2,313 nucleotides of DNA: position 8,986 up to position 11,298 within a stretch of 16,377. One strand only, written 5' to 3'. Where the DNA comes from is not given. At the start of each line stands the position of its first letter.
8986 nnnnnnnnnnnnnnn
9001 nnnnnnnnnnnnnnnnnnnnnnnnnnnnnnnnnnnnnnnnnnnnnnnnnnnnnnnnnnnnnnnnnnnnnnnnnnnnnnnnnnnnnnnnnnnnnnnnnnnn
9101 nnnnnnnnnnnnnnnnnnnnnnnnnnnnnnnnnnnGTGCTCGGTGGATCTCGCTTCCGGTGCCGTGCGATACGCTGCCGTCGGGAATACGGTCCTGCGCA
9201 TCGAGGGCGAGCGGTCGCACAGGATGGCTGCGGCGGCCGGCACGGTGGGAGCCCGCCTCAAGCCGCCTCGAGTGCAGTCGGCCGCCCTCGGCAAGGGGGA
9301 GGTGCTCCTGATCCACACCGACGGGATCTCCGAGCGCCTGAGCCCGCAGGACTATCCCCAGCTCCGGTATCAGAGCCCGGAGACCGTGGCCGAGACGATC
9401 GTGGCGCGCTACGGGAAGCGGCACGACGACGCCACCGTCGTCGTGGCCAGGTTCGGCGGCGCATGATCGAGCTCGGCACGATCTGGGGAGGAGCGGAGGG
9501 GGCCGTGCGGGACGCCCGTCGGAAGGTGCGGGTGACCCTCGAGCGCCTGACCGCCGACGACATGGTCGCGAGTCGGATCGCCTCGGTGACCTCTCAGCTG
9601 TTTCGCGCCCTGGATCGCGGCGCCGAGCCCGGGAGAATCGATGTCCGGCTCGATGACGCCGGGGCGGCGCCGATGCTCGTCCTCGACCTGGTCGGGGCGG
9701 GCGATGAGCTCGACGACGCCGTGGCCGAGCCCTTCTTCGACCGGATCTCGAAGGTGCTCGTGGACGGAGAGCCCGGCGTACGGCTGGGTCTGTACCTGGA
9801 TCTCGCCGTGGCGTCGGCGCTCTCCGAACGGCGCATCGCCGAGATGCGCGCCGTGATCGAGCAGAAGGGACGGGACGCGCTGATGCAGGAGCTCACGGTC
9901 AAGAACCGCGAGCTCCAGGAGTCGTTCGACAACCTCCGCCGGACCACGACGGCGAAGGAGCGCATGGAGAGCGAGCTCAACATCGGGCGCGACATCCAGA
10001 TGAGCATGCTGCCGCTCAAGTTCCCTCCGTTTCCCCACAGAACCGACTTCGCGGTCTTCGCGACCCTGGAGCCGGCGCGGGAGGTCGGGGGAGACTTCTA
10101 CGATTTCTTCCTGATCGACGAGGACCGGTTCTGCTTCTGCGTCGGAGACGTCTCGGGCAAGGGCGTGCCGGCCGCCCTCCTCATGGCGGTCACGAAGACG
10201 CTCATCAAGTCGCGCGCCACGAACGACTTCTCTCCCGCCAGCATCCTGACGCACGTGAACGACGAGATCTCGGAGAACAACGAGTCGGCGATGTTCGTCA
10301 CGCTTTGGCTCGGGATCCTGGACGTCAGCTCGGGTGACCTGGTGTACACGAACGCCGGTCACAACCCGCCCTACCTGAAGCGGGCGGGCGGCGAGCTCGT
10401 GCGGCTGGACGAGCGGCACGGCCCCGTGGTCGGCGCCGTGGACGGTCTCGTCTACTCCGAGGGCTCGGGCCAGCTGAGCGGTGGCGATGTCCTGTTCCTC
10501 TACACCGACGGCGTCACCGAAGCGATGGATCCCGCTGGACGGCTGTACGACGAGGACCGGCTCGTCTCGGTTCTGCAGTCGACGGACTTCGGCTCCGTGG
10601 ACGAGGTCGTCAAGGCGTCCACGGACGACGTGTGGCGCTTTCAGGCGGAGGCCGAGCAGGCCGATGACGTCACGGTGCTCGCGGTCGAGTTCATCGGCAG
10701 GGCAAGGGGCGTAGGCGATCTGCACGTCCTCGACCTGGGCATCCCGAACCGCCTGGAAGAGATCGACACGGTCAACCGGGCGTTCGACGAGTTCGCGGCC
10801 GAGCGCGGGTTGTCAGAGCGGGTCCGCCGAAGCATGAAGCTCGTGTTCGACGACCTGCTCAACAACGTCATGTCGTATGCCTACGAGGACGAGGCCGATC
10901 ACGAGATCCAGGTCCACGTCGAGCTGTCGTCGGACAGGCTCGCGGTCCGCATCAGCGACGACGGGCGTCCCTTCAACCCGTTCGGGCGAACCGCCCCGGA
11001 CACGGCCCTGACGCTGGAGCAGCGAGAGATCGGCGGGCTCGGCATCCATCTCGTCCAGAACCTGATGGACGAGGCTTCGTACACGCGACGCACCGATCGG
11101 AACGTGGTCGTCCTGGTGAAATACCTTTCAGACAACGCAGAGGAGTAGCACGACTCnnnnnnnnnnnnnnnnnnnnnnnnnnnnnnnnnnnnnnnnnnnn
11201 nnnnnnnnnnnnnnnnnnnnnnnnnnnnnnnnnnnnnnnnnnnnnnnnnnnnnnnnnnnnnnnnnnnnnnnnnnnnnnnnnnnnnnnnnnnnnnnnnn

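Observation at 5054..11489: Stressosome-type locus with two different RsbR sensors and no sigma-factor output in cis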

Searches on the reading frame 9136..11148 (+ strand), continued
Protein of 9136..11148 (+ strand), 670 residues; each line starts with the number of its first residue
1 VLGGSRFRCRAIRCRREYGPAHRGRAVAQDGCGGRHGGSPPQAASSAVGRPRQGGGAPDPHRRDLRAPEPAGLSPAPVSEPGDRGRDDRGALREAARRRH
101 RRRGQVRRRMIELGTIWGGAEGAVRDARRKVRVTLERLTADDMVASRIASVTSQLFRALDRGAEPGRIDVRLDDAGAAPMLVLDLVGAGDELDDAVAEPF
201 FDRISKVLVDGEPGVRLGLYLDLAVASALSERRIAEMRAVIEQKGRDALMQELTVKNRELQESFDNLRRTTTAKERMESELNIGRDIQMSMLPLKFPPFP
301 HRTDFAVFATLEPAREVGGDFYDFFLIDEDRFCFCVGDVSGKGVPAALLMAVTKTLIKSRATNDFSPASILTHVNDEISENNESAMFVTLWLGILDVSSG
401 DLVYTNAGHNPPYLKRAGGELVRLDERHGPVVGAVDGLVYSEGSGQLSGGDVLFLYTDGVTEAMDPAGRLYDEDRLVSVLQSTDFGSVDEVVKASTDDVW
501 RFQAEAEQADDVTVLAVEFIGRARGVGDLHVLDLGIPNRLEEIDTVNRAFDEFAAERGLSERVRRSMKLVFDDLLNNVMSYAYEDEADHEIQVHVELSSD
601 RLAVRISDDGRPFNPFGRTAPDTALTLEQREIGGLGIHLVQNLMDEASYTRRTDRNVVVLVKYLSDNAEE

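Call 71: search_protein_families(library=ncbifam, proteins=[window:9463-11148:+], max_evalue=0.001)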
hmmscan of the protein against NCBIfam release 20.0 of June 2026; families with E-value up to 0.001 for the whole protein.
window:9463-11148:+ (561 aa): 6 families
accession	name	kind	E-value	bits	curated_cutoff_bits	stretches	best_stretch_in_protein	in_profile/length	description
NF045505.1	RR_RssB_Pseudo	equivalog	4.7e-21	75.3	700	1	129-406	111-387/394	two-component system response regulator RssB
NF003144.0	PRK04069.1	equivalog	2.9e-13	49.5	145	1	427-558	12-146/161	anti-sigma B factor RsbW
NF038263.1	prot_phos_SiaA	equivalog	1.9e-12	46.5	700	1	140-409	386-656/658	biofilm regulation protein phosphatase SiaA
TIGR02865.1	spore_II_E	equivalog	4.3e-12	44.9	490.8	1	207-408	565-761/764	stage II sporulation protein E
TIGR01924.1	rsbW_low_gc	equivalog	1.5e-11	44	155.05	1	425-558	10-146/159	anti-sigma B factor RsbW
TIGR01925.2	spIIAB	equivalog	2.7e-06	27.3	135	1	458-546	38-126/137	anti-sigma F factor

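Call 82: search_dna_similar(query=window:9463-11148:+, collection=plasmids, mode=protein, max_evalue=1e-20, max_rows=15)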
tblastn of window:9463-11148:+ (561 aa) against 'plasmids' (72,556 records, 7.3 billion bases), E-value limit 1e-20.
Records with a match: 43; places in all: 45; records where one place covers at least 80% of the query: 1.
Best place of each record, by identity: <60% 43.
By first word of the organism name: Azospirillum 12; Streptomyces 10; Nitratidesulfovibrio 4; Leptospira 2; Fusobacterium 2; Flammeovirga 1; Burkholderia 1; Caballeronia 1; Aureimonas 1; Candidatus 1; and 8 more.
By predicted mobility (MOB-suite, as given by PLSDB): non-mobilizable 40; mobilizable 3.
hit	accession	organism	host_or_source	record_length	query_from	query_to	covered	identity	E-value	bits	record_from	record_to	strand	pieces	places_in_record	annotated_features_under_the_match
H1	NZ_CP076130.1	Flammeovirga kamogawensis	single bacterial isolate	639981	1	553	99%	35.6%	2e-105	355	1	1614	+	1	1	SpoIIE family protein phosphatase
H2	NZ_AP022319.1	Burkholderia sp. THE68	Togo hemipterus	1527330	133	556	73%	37.9%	5e-69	289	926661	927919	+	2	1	none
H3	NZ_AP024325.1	Caballeronia sp. NK8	-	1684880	133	556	73%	37.9%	7e-69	288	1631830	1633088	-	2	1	none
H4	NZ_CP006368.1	Aureimonas sp. AU20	-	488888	117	410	52%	41.7%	2e-66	241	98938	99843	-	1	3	SpoIIE family protein phosphatase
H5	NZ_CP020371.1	Candidatus Thiodictyon syntrophicum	meromictic lake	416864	150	406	46%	46.7%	1e-65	239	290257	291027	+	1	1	SpoIIE family protein phosphatase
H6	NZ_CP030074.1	Streptomyces cadmiisoli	Whole organism,soil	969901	154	554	71%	28.7%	3e-21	106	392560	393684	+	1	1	SpoIIE family protein phosphatase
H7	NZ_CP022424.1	Vitreoscilla filiformis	cell culture,Mud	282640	151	555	72%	28.0%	2e-24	115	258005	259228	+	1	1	SpoIIE family protein phosphatase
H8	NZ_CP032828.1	Sphingomonas paeninsulae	whole organism,soil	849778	151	412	47%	42.2%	3e-58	218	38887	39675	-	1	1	PP2C family protein-serine/threonine phosphatase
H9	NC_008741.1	Nitratidesulfovibrio vulgaris DP4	-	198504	140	407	48%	39.6%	4e-49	191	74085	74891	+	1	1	SpoIIE family protein phosphatase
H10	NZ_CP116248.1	Nitratidesulfovibrio vulgaris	swine finishing facility waste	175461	140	407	48%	39.6%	6e-49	190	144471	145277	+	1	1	SpoIIE family protein phosphatase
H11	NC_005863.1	Nitratidesulfovibrio vulgaris str. Hildenborough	-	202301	140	407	48%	39.6%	6e-49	190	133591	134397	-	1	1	SpoIIE family protein phosphatase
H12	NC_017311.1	Nitratidesulfovibrio vulgaris RCH1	-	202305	140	407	48%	39.6%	6e-49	190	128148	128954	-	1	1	SpoIIE family protein phosphatase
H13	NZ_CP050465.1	Vibrio campbellii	single cell,seawater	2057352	125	560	78%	23.8%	4e-28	127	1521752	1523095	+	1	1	none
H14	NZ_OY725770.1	Parabacteroides distasonis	-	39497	166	416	45%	41.0%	4e-57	214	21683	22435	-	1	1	SpoIIE family protein phosphatase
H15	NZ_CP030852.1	Runella rosea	Whole organism,fresh water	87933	168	413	44%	41.4%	6e-46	181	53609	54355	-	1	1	SpoIIE family protein phosphatase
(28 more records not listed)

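Call 87: get_annotated_region(hit=H13, flank=7000)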
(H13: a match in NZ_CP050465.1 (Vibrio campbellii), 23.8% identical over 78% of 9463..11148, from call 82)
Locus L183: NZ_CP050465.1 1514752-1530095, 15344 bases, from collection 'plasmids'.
description: Vibrio campbellii strain LJC015 plasmid unnamed1, complete sequence
organism: Vibrio campbellii (NCBI taxid 680)
taxonomy: Bacteria; Pseudomonadota; Gammaproteobacteria; Vibrionales; Vibrionaceae; Vibrio; Vibrio campbellii
host: -; source: single cell,seawater; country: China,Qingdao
typing (MOB-suite, as given by PLSDB): non-mobilizable
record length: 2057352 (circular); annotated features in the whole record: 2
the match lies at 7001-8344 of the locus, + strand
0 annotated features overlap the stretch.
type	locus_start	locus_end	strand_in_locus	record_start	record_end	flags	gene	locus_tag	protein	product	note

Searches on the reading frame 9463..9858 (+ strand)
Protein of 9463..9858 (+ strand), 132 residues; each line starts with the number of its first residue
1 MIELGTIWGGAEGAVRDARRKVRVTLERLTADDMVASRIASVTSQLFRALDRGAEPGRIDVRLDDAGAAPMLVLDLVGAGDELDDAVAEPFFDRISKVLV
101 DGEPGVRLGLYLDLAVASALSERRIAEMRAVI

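Call 67: search_protein_representatives(alignment_id=A5)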
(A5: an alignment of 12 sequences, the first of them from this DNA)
Query: 12 sequences, 131 profile positions. Proteins with E-value up to 0.001 (for the whole library): 423; up to 1e-10: 198; up to 1e-30: 5. The best 150 are listed.
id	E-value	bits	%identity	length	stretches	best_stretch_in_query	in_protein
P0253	1.2e-36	141.8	-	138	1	4-131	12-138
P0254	3.1e-35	137.3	-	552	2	1-97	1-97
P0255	3.2e-35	137.2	-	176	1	1-131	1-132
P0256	1.2e-33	132.2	-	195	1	1-131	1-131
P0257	1.8e-33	131.5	-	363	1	1-131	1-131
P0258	1.6e-30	122.1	-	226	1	1-131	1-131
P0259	9.0e-30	119.6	-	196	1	1-131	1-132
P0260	4.8e-29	117.2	-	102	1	1-101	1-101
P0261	1.3e-28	115.9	-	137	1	1-131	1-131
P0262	3.2e-28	114.6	-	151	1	1-116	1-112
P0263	4.8e-28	114.0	-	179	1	1-127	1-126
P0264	8.4e-27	110.0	-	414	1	1-131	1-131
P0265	1.0e-26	109.7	-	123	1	1-114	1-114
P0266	5.3e-26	107.4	-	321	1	1-131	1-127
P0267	1.8e-25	105.6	-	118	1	1-115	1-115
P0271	6.9e-25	103.8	-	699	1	1-131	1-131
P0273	1.5e-24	102.7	-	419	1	1-131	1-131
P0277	1.7e-23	99.3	-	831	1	1-131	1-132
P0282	7.1e-23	97.3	-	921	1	1-115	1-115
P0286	1.8e-22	96.0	-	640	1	1-118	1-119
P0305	3.6e-20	88.5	-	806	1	1-131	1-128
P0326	2.7e-18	82.4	-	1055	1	1-116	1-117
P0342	6.2e-17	78.1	-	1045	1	1-102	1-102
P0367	3.2e-15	72.5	-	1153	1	1-131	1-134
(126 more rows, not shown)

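Call 68: search_protein_families(library=pfam, proteins=[P0271, P0277, P0282, P0286, P0264, P0273, P0326, P0367, P0342, P0305], max_evalue=0.001)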
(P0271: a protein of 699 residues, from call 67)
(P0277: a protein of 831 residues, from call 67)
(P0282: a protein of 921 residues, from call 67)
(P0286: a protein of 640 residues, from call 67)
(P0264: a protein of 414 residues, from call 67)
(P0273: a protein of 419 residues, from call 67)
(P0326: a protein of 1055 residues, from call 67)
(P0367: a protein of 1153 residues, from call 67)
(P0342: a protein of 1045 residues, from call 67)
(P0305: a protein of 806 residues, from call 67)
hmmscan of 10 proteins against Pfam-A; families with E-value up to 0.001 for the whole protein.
P0271 (699 aa): 4 families
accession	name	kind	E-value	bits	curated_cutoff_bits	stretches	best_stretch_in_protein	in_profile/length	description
PF00072.30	Response_reg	-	7.2e-49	165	30.2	2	574-686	1-111/111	Response regulator receiver domain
PF02518.31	HATPase_c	-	1.6e-30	106.2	26.4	1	289-403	1-109/111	Histidine kinase-, DNA gyrase B-, and HSP90-like ATPase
PF00512.31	HisKA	-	8.6e-21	74.2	26.9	1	177-242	1-66/66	His Kinase A (phospho-acceptor) domain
PF23198.2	PDE8A_N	-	2.1e-06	28.2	29.6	1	575-662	16-102/147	PDE8A-like, N-terminal domain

P0277 (831 aa): 6 families
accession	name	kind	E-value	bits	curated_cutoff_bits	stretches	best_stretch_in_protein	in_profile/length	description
PF00072.30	Response_reg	-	2.1e-50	170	30.2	2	705-816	1-110/111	Response regulator receiver domain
PF02518.31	HATPase_c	-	1.5e-30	106.3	26.4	1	452-565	2-110/111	Histidine kinase-, DNA gyrase B-, and HSP90-like ATPase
PF00512.31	HisKA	-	1.3e-20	73.6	26.9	1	337-405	1-66/66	His Kinase A (phospho-acceptor) domain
PF13185.12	GAF_2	-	1.5e-14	54.8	28.6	1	183-315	2-135/136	GAF domain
PF01590.32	GAF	-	8.4e-13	49.4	22.4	1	184-315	1-133/133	GAF domain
PF13492.12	GAF_3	-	5e-12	46.8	27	1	184-317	1-129/129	GAF domain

P0282 (921 aa): 4 families
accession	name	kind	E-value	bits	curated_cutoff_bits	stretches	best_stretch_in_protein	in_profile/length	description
PF00072.30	Response_reg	-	3.7e-51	172.4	30.2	2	583-693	2-110/111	Response regulator receiver domain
PF02518.31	HATPase_c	-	1.3e-28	100.1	26.4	1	294-406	1-107/111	Histidine kinase-, DNA gyrase B-, and HSP90-like ATPase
PF00512.31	HisKA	-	2.6e-21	75.9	26.9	1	182-247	1-66/66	His Kinase A (phospho-acceptor) domain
PF01627.28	Hpt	-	5.4e-13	49.4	24.6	1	747-828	2-83/84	Hpt domain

P0286 (640 aa): 3 families
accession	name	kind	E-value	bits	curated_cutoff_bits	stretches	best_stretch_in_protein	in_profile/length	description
PF02518.31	HATPase_c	-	1.8e-30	106.1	26.4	1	297-408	2-108/111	Histidine kinase-, DNA gyrase B-, and HSP90-like ATPase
PF00512.31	HisKA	-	5.5e-21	74.8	26.9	1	182-250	1-66/66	His Kinase A (phospho-acceptor) domain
PF00072.30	Response_reg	-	9.8e-05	22.9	30.2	1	437-473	1-37/111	Response regulator receiver domain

P0264 (414 aa): 1 family
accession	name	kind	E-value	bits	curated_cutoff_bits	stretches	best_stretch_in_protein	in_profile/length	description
PF07228.17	SpoIIE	-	2.6e-51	174.8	25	1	219-410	2-192/192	Stage II sporulation protein E (SpoIIE)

P0273 (419 aa): 1 family
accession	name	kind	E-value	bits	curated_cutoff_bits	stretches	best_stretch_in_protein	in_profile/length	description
PF07228.17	SpoIIE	-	2.9e-37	128.9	25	1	224-417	2-190/192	Stage II sporulation protein E (SpoIIE)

P0326 (1055 aa): 13 families
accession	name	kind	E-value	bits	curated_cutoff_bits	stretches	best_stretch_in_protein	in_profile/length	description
PF13426.13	PAS_9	-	2.3e-48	163.2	27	3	286-388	2-103/103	PAS domain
PF00990.26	GGDEF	-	9.2e-41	139.7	23.8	1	696-853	2-161/161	Diguanylate cyclase, GGDEF domain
PF00989.32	PAS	-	2e-36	124.9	22.6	3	159-264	4-113/113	PAS fold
PF08448.16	PAS_4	-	3.3e-35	121.1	23.1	3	283-390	3-109/110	PAS fold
PF08447.18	PAS_3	-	1.9e-34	118.2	25.6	3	179-254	3-81/89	PAS fold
PF13487.12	HD_5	-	1.4e-33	116.5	27.2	1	883-1043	7-170/170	HD domain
PF13188.13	PAS_8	-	1.8e-26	91.5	21.8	3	159-213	4-59/65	PAS domain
PF01966.28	HD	-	3.7e-16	59.9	22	1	892-1012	3-116/116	HD domain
PF14598.12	PAS_11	-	2.6e-14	53.6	25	1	187-242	24-79/109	PAS domain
PF13492.12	GAF_3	-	2.9e-14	54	27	1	542-684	1-129/129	GAF domain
PF13185.12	GAF_2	-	2.9e-13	50.6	28.6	1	541-683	2-136/136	GAF domain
PF01590.32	GAF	-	1.5e-10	42.1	22.4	1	543-682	2-133/133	GAF domain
PF24820.1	Diguanyl_cycl_sensor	-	1.1e-07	32.2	28.1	0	284-370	5-97/109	Diguanylate cyclase-like sensor domain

P0367 (1153 aa): 9 families
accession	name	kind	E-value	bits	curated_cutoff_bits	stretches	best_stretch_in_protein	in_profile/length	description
PF00072.30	Response_reg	-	1.7e-49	167.1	30.2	2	814-925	1-110/111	Response regulator receiver domain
PF08448.16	PAS_4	-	3.7e-34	117.7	23.1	2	289-396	1-109/110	PAS fold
PF02518.31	HATPase_c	-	1.1e-25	90.7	26.4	1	527-639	1-107/111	Histidine kinase-, DNA gyrase B-, and HSP90-like ATPase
PF00512.31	HisKA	-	2.3e-22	79.2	26.9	1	416-480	2-66/66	His Kinase A (phospho-acceptor) domain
PF00989.32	PAS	-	1.4e-14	54.5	22.6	2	160-268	3-113/113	PAS fold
PF01627.28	Hpt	-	1.3e-11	45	24.6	1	978-1049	2-72/84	Hpt domain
PF13426.13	PAS_9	-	8.4e-11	42.5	27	1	174-270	7-103/103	PAS domain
PF13188.13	PAS_8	-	5.2e-05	23.4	21.8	0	283-339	1-54/65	PAS domain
PF23198.2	PDE8A_N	-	0.0003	21.2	29.6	0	813-898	11-98/147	PDE8A-like, N-terminal domain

P0342 (1045 aa): 6 families
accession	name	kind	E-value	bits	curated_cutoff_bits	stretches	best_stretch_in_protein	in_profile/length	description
PF00072.30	Response_reg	-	1.6e-48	163.9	30.2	2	706-820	1-109/111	Response regulator receiver domain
PF02518.31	HATPase_c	-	5.7e-27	94.8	26.4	1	421-534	1-108/111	Histidine kinase-, DNA gyrase B-, and HSP90-like ATPase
PF00512.31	HisKA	-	2.4e-21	76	26.9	1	309-374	1-66/66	His Kinase A (phospho-acceptor) domain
PF08447.18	PAS_3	-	5.1e-16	59.2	25.6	1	195-283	2-89/89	PAS fold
PF01627.28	Hpt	-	6.5e-10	39.6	24.6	1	874-959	2-83/84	Hpt domain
PF24896.1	Receiver_CRE1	-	0.00036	21.2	27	0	699-817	2-127/136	AHK4/CRE1/WOL first receiver domain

P0305 (806 aa): 4 families
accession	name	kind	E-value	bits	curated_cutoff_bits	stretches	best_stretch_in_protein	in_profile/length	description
PF00072.30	Response_reg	-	5.5e-38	130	30.2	2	553-665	1-110/111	Response regulator receiver domain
PF02518.31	HATPase_c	-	2.4e-33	115.3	26.4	1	280-391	2-107/111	Histidine kinase-, DNA gyrase B-, and HSP90-like ATPase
PF00512.31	HisKA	-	2.2e-20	72.9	26.9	1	167-232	1-66/66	His Kinase A (phospho-acceptor) domain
PF01627.28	Hpt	-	7.3e-13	49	24.6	1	718-790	1-69/84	Hpt domain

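Call 70: find_encoding_contigs(protein=P0282, flank=8000, max_places=3)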
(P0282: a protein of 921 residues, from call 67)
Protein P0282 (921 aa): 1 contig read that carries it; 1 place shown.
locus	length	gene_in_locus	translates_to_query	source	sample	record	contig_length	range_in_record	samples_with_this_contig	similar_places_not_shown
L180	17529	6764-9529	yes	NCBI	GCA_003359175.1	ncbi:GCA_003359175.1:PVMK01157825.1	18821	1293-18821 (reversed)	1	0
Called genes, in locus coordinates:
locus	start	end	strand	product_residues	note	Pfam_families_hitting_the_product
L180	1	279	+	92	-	?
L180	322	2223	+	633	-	PF12228:DUF3604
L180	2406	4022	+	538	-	PF00501:AMP-binding, PF13193:AMP-binding_C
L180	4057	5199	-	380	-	PF08448:PAS_4, PF13426:PAS_9, PF08447:PAS_3, PF00989:PAS, PF08448:PAS_4, PF13426:PAS_9, PF08447:PAS_3, PF01740:STAS, +2 more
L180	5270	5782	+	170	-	PF01740:STAS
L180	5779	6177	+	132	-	PF13581:HATPase_c_2, PF02518:HATPase_c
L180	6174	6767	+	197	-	PF07228:SpoIIE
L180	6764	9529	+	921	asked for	PF00512:HisKA, PF02518:HATPase_c, PF00072:Response_reg, PF01627:Hpt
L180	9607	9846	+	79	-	PF04014:MazE_antitoxin (weak)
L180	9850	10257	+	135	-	PF01850:PIN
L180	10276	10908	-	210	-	PF01323:DSBA, PF13743:Thioredoxin_5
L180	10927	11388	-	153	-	PF01476:LysM (weak)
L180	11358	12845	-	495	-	PF01464:SLT, PF01476:LysM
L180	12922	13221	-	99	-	-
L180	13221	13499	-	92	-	PF05015:HigB-like_toxin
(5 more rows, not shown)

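Call 76: search_protein_families(library=pfam, alignment_id=A7, max_evalue=0.00001)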
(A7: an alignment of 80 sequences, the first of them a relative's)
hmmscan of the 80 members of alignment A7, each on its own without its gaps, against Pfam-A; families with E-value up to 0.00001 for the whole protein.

A. member 1, P0254 (552 aa): 3 families
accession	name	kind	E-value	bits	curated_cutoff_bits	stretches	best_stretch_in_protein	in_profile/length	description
PF02518.31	HATPase_c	-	8e-27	94.3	26.4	1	440-547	3-110/111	Histidine kinase-, DNA gyrase B-, and HSP90-like ATPase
PF00512.31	HisKA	-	5.8e-13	49.1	26.9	1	329-390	3-63/66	His Kinase A (phospho-acceptor) domain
PF14501.12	HATPase_c_5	-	5.7e-06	26.6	22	0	442-533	5-91/102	GHKL domain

B. families by the number of members that match (of 80 scanned): 24 families
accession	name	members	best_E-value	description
PF02518.31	HATPase_c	67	4.3e-34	Histidine kinase-, DNA gyrase B-, and HSP90-like ATPase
PF00512.31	HisKA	66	5.5e-24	His Kinase A (phospho-acceptor) domain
PF00072.30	Response_reg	32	4.6e-57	Response regulator receiver domain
PF13426.13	PAS_9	11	2.3e-48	PAS domain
PF01627.28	Hpt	11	5.4e-13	Hpt domain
PF07228.17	SpoIIE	10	3.1e-56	Stage II sporulation protein E (SpoIIE)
PF00989.32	PAS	8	2e-36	PAS fold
PF08448.16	PAS_4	8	3.3e-35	PAS fold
PF08447.18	PAS_3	8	1.9e-34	PAS fold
PF13581.12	HATPase_c_2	5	2.1e-23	Histidine kinase-like ATPase domain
PF13185.12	GAF_2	5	1.5e-14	GAF domain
PF01590.32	GAF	5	8.4e-13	GAF domain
PF14501.12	HATPase_c_5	5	1.2e-06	GHKL domain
PF13188.13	PAS_8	4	1.8e-26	PAS domain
PF13492.12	GAF_3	2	2.9e-14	GAF domain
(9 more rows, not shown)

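Call 81: find_homologous_proteins(query=A8, max_evalue=1e-8)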
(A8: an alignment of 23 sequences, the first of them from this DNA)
Query A8 (23 sequences) (132 aa, profile of the alignment): 4 proteins with E <= 1e-8 among 2390 candidates.
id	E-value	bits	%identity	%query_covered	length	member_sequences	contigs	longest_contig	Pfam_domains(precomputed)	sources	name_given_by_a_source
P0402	2.0e-28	117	29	81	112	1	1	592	-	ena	-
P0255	1.2e-24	104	78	100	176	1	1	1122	-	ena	-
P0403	1.9e-23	101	28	80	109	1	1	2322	-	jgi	-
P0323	3.3e-15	74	59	58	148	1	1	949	-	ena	-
